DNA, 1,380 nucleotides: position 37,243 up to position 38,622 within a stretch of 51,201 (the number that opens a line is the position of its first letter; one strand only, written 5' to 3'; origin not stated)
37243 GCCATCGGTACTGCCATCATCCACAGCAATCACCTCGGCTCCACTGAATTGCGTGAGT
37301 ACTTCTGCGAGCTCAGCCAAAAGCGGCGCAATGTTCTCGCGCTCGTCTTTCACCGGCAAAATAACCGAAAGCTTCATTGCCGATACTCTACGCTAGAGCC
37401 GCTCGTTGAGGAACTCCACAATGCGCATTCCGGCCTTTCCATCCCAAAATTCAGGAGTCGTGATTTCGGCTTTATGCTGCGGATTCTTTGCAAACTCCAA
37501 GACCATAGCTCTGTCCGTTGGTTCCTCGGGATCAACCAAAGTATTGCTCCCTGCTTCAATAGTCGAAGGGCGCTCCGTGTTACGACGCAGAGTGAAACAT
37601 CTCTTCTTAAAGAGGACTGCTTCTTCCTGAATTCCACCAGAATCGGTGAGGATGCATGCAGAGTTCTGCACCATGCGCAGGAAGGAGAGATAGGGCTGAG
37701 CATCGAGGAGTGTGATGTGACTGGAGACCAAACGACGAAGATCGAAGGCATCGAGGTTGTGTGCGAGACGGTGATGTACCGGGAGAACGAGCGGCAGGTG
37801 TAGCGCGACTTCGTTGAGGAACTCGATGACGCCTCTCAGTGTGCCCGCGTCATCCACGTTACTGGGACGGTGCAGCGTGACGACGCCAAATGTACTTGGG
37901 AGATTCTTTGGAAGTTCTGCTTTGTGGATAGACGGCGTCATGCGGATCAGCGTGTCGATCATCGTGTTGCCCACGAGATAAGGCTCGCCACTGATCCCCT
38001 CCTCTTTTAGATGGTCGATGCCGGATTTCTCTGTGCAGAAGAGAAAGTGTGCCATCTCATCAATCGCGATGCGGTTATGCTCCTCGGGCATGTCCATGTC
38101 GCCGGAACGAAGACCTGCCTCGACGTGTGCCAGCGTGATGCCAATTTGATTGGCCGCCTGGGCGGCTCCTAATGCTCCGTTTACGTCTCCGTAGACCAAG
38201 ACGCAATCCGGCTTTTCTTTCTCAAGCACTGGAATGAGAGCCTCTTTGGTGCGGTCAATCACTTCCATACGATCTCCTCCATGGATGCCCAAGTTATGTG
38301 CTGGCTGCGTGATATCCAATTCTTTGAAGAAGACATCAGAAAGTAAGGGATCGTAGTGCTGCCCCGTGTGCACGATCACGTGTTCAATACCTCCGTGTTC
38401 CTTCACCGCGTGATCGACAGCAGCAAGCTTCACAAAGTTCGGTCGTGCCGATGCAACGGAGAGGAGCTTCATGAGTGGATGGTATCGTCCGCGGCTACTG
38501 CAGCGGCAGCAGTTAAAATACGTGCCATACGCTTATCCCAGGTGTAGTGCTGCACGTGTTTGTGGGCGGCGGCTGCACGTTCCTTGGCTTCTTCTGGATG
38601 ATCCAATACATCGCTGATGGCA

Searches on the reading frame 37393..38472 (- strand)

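Call 48: search_protein_families(library=pfam, proteins=[window:37393-38472:-], max_evalue=0.00001)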
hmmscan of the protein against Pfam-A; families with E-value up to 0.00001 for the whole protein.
window:37393-38472:- (359 aa): 1 family
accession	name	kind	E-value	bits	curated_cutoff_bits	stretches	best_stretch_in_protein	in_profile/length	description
PF02350.25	Epimerase_2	-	3.1e-84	283.3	30.6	1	22-355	2-346/347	UDP-N-acetylglucosamine 2-epimerase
